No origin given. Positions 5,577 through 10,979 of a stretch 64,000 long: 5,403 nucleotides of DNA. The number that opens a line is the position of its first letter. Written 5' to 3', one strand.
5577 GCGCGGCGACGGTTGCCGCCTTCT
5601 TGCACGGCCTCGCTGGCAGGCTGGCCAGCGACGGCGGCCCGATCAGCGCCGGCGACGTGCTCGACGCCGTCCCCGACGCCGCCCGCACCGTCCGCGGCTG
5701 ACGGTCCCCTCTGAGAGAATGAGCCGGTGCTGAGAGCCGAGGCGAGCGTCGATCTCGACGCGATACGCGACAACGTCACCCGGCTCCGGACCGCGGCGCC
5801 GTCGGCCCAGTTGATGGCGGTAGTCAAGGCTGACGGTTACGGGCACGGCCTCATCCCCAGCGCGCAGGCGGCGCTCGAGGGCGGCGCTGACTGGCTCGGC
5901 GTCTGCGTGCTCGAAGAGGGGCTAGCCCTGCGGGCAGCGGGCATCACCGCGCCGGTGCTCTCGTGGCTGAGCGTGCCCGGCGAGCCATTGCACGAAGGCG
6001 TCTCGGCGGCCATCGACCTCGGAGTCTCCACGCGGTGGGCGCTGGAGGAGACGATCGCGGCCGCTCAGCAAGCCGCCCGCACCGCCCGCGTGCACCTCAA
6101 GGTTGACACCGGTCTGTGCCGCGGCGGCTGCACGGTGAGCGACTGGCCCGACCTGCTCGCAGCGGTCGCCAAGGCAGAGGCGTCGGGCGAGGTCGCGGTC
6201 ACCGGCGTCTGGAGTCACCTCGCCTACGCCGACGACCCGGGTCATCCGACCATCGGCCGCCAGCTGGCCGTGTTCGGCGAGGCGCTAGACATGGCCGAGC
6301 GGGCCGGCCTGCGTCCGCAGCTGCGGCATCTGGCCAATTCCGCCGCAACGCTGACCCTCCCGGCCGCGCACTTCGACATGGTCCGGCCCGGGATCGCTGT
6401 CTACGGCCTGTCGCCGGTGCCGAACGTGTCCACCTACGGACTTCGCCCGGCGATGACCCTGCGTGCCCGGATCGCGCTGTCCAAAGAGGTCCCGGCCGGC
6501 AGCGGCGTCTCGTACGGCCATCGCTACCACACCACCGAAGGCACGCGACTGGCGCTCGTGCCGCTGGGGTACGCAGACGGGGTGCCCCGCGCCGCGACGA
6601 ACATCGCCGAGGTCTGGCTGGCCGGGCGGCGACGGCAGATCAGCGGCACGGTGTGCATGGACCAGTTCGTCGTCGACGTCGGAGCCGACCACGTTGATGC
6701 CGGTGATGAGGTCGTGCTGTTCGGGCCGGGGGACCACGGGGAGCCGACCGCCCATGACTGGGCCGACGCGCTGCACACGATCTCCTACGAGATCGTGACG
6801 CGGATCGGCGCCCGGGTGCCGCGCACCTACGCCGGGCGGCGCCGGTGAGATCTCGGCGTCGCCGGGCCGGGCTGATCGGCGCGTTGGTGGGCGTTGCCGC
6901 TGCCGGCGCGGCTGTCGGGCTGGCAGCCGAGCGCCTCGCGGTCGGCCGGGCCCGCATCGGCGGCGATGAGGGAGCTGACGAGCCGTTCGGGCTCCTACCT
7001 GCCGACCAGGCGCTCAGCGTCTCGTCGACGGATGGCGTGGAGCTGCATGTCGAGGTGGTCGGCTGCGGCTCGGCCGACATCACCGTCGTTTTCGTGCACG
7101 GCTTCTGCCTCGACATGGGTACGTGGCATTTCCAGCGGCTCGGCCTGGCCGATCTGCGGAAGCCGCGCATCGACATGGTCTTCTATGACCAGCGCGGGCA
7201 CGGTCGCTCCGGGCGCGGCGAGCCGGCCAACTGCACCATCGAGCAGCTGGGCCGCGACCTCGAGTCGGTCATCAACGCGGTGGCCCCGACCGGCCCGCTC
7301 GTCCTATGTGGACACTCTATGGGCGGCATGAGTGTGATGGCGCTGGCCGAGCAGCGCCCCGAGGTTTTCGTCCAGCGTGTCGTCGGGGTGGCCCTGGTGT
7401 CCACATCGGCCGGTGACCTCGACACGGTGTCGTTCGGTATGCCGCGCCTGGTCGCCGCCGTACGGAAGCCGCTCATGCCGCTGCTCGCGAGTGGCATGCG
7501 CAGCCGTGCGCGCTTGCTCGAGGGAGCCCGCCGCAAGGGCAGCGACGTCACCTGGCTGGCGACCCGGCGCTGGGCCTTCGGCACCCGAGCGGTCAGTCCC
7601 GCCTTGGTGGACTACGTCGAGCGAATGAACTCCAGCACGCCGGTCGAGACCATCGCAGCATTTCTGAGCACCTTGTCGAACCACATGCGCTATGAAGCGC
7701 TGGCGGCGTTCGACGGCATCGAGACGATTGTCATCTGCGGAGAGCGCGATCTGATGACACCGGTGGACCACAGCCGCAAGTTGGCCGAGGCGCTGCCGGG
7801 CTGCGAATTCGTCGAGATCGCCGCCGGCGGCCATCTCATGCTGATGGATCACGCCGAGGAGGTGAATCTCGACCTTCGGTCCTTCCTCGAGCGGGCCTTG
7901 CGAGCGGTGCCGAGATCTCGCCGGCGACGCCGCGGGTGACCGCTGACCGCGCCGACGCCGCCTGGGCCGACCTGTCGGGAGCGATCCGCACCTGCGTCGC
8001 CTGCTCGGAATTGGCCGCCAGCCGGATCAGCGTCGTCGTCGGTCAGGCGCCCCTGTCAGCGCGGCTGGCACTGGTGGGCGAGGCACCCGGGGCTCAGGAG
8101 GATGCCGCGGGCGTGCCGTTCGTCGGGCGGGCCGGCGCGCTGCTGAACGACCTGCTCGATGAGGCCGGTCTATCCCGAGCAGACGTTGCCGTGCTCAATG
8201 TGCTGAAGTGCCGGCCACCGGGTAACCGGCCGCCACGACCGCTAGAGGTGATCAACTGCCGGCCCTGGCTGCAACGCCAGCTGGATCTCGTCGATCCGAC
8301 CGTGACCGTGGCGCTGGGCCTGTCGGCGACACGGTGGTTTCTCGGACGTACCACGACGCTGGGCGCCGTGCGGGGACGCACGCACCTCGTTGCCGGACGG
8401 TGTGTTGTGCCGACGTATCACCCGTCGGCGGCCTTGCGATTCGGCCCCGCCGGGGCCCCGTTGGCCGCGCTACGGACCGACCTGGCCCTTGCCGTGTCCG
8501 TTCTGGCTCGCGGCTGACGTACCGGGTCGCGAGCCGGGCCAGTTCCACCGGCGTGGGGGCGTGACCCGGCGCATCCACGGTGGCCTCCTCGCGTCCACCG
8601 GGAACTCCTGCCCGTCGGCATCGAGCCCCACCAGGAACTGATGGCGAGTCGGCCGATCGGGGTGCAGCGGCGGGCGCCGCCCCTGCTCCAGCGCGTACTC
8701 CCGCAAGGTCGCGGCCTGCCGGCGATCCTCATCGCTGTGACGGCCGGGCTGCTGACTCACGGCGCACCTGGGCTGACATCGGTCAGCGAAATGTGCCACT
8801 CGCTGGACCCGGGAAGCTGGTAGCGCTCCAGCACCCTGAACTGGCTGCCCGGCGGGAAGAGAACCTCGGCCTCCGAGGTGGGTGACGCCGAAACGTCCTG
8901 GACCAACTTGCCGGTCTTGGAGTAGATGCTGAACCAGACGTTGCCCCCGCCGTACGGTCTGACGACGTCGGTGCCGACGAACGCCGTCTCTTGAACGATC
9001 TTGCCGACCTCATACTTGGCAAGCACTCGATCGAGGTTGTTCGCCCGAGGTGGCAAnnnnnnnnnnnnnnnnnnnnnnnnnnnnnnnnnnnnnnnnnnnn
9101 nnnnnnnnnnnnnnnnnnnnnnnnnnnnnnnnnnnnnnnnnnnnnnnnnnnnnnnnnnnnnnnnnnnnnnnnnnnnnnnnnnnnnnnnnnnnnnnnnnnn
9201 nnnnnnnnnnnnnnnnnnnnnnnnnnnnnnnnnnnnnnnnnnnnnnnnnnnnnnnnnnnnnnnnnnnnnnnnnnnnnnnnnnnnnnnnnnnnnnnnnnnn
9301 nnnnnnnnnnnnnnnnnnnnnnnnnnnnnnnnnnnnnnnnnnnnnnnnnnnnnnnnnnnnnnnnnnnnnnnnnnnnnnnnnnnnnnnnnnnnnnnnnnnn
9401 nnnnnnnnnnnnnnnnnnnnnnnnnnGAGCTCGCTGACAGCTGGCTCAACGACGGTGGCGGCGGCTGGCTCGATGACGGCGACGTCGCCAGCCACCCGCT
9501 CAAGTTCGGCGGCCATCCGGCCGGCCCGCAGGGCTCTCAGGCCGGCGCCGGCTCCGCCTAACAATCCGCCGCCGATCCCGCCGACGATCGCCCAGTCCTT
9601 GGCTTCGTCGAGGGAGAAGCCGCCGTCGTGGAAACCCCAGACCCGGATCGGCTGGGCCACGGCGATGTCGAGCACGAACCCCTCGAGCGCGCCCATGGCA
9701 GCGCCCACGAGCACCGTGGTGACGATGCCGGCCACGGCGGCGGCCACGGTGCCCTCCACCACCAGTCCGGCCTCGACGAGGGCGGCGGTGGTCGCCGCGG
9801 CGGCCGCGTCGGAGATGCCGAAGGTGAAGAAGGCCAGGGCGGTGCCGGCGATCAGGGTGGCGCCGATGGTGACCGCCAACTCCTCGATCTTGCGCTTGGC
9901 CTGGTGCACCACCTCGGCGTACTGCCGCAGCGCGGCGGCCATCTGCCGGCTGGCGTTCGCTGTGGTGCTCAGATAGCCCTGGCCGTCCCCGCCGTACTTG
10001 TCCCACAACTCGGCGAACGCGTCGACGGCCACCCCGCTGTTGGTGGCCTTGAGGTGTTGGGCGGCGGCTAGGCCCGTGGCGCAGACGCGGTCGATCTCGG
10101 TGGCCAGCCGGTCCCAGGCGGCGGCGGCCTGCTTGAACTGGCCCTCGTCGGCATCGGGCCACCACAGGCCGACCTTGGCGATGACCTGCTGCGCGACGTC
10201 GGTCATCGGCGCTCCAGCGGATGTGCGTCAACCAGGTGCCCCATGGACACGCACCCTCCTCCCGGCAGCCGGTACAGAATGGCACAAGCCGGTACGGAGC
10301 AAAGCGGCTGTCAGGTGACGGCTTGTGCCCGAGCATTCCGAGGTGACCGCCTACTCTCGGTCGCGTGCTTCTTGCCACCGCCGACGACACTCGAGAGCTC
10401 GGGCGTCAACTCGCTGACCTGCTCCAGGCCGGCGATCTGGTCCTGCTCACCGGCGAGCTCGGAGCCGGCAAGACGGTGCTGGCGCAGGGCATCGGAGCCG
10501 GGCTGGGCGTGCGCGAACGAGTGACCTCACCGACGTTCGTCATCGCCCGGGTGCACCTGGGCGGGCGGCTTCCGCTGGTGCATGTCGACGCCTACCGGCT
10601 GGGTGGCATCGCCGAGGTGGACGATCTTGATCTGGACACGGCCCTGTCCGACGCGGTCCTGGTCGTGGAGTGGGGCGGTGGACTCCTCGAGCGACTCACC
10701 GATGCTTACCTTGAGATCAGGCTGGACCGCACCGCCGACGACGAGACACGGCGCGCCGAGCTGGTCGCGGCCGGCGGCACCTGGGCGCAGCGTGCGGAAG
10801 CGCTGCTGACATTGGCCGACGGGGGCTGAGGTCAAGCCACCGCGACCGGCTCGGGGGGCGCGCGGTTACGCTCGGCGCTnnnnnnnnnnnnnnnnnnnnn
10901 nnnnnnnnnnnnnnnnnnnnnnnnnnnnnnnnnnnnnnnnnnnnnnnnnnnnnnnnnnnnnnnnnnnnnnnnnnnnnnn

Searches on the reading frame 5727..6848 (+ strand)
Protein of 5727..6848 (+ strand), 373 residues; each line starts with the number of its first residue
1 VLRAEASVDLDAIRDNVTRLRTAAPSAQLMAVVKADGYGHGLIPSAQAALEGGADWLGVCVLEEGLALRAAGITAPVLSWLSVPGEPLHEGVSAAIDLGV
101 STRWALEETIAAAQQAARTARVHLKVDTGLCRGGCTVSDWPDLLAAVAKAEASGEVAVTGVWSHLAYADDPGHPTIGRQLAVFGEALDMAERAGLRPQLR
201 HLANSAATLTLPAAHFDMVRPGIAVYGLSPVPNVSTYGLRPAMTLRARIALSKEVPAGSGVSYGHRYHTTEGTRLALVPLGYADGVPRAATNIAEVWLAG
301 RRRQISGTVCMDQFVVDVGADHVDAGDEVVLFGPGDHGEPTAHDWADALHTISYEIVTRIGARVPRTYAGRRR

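Call 16: search_protein_families(library=pfam, proteins=[window:5727-6848:+], max_evalue=0.01)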
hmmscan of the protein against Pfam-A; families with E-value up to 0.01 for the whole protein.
window:5727-6848:+ (373 aa): 2 families
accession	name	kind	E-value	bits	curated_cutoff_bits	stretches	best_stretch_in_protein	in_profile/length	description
PF01168.26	Ala_racemase_N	-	9.1e-69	231.9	24.1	1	8-230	1-220/220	Alanine racemase, N-terminal domain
PF00842.27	Ala_racemase_C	-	7e-45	152.1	25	1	242-368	1-127/127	Alanine racemase, C-terminal domain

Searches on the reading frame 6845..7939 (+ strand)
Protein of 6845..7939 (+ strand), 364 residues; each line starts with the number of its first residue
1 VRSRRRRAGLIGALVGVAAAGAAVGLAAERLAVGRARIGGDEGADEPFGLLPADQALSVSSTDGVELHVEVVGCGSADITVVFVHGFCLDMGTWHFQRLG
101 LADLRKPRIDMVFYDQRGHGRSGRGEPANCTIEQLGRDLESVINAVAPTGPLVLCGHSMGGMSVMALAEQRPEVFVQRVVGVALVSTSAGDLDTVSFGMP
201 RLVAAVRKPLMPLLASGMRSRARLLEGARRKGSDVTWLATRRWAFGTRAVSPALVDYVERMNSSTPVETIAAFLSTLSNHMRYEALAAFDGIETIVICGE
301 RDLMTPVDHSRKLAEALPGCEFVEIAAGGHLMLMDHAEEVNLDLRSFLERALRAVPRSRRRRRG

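Call 16: search_protein_families(library=pfam, proteins=[window:6845-7939:+], max_evalue=0.01)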
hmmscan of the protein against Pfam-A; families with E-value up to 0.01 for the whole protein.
window:6845-7939:+ (364 aa): 8 families
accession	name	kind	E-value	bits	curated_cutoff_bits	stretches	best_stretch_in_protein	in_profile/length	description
PF12697.13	Abhydrolase_6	-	5.8e-24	86.4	26.3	1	81-340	1-214/217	Alpha/beta hydrolase family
PF00561.26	Abhydrolase_1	-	1e-23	84.8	25.8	1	80-337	2-245/245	alpha/beta hydrolase fold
PF12146.15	Hydrolase_4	-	8.5e-20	71.5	27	1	77-335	3-237/239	Serine aminopeptidase, S33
PF00975.26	Thioesterase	-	7.6e-10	39.8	26.4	1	93-170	13-86/226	Thioesterase domain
PF00326.27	Peptidase_S9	-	0.00021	21.3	22.6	0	152-193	66-107/213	Prolyl oligopeptidase family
PF06821.19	Ser_hydrolase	-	0.00038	20.8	22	0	148-189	53-92/172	Serine hydrolase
PF00756.26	Esterase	-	0.0004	20.7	22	1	139-188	102-153/251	Putative esterase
PF20408.4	Abhydrolase_11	-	0.0016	18.7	27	0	80-171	4-97/193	Alpha/beta hydrolase domain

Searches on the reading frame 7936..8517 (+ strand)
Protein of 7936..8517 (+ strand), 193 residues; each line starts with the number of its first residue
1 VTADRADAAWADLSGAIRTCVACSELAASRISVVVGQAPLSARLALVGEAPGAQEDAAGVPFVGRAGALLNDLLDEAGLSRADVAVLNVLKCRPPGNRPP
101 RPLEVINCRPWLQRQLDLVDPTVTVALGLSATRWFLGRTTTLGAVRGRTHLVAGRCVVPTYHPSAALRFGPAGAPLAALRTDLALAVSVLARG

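Call 16: search_protein_families(library=pfam, proteins=[window:7936-8517:+], max_evalue=0.01)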
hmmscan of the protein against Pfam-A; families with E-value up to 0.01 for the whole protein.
window:7936-8517:+ (193 aa): 1 family
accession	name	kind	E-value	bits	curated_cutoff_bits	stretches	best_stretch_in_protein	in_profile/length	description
PF03167.25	UDG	-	8.6e-33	113.8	24.3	1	37-169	3-124/141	Uracil DNA glycosylase superfamily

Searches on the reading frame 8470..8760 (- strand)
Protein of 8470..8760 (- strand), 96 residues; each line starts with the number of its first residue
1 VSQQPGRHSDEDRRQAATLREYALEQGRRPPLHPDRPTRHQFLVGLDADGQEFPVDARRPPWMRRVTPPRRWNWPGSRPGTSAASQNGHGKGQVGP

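Call 16: search_protein_families(library=pfam, proteins=[window:8470-8760:-], max_evalue=0.01)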
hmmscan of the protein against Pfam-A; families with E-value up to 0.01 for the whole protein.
window:8470-8760:- (96 aa): 0 families

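Call 57: search_protein_families(library=phrogs, proteins=[window:8470-8760:-], max_evalue=0.01)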
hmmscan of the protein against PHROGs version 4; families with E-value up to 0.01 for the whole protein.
window:8470-8760:- (96 aa): 0 families

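Call 66: search_protein_representatives(protein=window:8470-8760:-)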
Query: 96 residues. Proteins with E-value up to 0.001 (for the whole library): 2; up to 1e-10: 1; up to 1e-30: 0. The best 2 are listed.
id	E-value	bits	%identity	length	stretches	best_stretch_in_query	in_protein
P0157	1.2e-26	109.1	39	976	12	34-85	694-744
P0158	3.5e-04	36.8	40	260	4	18-50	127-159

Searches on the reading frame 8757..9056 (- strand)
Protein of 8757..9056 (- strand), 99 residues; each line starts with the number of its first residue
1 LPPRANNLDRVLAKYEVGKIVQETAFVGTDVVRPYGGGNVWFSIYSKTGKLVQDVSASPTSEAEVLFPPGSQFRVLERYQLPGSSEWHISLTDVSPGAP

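Call 12: list_cluster_members(proteins=[P0001, window:8757-9056:-, window:7936-8517:+, window:10365-10829:+, window:6845-7939:+])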
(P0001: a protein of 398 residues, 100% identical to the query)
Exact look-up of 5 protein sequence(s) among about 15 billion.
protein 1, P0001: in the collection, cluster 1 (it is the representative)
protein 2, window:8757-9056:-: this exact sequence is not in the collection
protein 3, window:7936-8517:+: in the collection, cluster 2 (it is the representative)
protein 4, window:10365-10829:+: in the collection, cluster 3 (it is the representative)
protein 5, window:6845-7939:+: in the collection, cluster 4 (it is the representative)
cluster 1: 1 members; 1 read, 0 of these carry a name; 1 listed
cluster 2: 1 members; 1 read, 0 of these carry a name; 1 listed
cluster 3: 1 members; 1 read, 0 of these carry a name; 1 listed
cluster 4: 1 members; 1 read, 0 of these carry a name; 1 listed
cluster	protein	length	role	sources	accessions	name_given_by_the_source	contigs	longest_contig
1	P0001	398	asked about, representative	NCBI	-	-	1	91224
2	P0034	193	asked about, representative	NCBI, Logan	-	-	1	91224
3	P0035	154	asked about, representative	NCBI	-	-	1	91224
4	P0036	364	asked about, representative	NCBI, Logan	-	-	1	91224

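Call 79: find_encoding_contigs(protein=P0034, flank=10000, max_places=10)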
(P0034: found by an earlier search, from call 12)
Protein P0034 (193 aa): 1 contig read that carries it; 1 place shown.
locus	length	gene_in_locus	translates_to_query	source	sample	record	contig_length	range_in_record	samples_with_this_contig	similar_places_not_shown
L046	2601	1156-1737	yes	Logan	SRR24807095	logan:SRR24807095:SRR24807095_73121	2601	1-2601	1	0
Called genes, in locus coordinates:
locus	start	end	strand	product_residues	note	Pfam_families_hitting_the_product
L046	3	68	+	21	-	?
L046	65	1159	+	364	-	PF00561:Abhydrolase_1, PF12146:Hydrolase_4, PF00975:Thioesterase, PF12697:Abhydrolase_6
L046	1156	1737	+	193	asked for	PF03167:UDG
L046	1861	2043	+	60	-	-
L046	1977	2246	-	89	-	-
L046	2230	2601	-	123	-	?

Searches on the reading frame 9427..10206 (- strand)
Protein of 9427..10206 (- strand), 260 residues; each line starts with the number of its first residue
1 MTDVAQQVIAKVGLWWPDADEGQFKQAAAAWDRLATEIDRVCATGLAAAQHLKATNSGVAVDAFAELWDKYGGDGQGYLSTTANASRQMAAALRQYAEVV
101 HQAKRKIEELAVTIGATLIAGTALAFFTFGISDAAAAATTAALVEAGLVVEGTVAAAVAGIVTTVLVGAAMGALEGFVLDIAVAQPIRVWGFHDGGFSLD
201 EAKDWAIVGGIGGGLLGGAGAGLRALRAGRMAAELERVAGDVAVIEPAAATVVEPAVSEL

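Call 49: predict_structure(alignment_id=A2)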
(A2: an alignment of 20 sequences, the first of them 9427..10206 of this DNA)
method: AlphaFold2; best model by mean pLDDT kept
length: 260 residues; sequences in the alignment: 20
mean_pLDDT: 58.6   pTM: 0.46
mean pLDDT of the five models: 58.6, 54.7, 52.3, 51.6, 50.4
residues with pLDDT >= 90: 5; 70-90: 84; 50-70: 60; < 50: 111
segments of 3 or more residues with pLDDT < 50: 118-170, 173-175, 214-260
pLDDT, mean of each block of 10 residues (from residue 1): 61 59 84 87 82 87 80 69 84 82 76 56 36 43 44 42 46 49 54 64 57 44 38 37 33 30
secondary structure, 60 per line:
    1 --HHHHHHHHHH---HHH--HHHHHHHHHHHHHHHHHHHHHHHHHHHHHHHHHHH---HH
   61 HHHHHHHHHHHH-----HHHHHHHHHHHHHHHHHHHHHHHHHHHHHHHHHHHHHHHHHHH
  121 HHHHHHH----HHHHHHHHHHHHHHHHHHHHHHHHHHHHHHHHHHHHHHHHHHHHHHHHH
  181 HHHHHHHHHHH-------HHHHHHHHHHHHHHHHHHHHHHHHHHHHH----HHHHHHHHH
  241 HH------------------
elements in order: H3-12 H21-55 H59-72 H78-127 H132-191 H199-227 H232-242

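Call 53: fold_search(model_id=the predicted structure, library=pdb)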
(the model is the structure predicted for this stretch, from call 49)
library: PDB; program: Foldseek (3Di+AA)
matches with E <= 10: 271; with E <= 0.001: 0
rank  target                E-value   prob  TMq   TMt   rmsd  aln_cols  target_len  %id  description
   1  4nqi_C                2.1e-01  0.77  0.32  0.36  24.4       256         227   12  Structure of the N-terminal I-BAR domain (1-259) of D.Discoideum IBARa (released 2014-02-05)
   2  6uuj_K                2.8e-01  0.97  0.33  0.48   5.4       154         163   21  Structure of PE5-PPE4-EspG3 complex from the type VII (ESX-3) secretion system, space group P212121 (released 2020-01-29)
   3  3plt_B                2.8e-01  0.91  0.37  0.43   8.8       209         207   10  Crystal structure of Lsp1 from Saccharomyces cerevisiae (released 2011-06-22)
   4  3plt_C                2.8e-01  0.84  0.33  0.37   8.8       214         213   10  Crystal structure of Lsp1 from Saccharomyces cerevisiae (released 2011-06-22)
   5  6uuj_E                3.0e-01  0.97  0.34  0.49   5.5       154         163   18  Structure of PE5-PPE4-EspG3 complex from the type VII (ESX-3) secretion system, space group P212121 (released 2020-01-29)
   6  4nqi_B                3.3e-01  0.63  0.31  0.35  24.2       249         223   10  Structure of the N-terminal I-BAR domain (1-259) of D.Discoideum IBARa (released 2014-02-05)
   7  6iko_A                3.3e-01  0.23  0.19  0.17  28.4       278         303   11  Crystal structure of mouse GAS7cb (released 2019-10-16)
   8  7aal_A                4.0e-01  0.77  0.31  0.28  38.6       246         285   13  Crystal structure of the F-BAR domain of PSTIPIP1, G258A mutant (released 2022-02-23)
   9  4nqi_D                4.0e-01  0.33  0.23  0.25  26.5       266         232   11  Structure of the N-terminal I-BAR domain (1-259) of D.Discoideum IBARa (released 2014-02-05)
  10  6uuj_B                4.2e-01  0.94  0.35  0.50   6.0       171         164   19  Structure of PE5-PPE4-EspG3 complex from the type VII (ESX-3) secretion system, space group P212121 (released 2020-01-29)
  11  4nqi_A                4.2e-01  0.35  0.24  0.28  23.7       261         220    9  Structure of the N-terminal I-BAR domain (1-259) of D.Discoideum IBARa (released 2014-02-05)
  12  6uuj_H                4.9e-01  0.94  0.34  0.49   5.3       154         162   20  Structure of PE5-PPE4-EspG3 complex from the type VII (ESX-3) secretion system, space group P212121 (released 2020-01-29)
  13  7aam_A                5.1e-01  0.72  0.31  0.28  38.8       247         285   13  Crystal structure of the F-BAR domain of PSTIPIP1 bound to the CTH domain of the phosphatase LYP (released 2022-02-23)
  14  3o9o_B                5.6e-01  1.00  0.31  0.80   1.9        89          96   11  Crystal Structure of GBS1074, an Esat-6 homologue from Group B Streptococcus (released 2010-11-10)
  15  2vs0_A                6.2e-01  1.00  0.29  0.84   1.8        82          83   13  Structural analysis of homodimeric staphylococcal aureus virulence factor EsxA (released 2008-08-26)
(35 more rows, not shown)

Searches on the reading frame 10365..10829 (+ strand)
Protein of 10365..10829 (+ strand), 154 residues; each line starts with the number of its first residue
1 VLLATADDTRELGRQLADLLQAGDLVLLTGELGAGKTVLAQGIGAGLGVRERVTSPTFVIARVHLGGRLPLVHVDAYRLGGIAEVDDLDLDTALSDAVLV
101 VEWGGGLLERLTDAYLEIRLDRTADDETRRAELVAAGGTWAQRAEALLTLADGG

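Call 16: search_protein_families(library=pfam, proteins=[window:10365-10829:+], max_evalue=0.01)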
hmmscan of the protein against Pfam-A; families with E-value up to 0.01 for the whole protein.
window:10365-10829:+ (154 aa): 2 families
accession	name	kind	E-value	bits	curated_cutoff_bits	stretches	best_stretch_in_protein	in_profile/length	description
PF02367.23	TsaE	-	4.4e-34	117.6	26.6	1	4-129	2-126/128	Threonylcarbamoyl adenosine biosynthesis protein TsaE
PF13481.12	AAA_25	-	0.0056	16.8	27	1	17-43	27-53/195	AAA domain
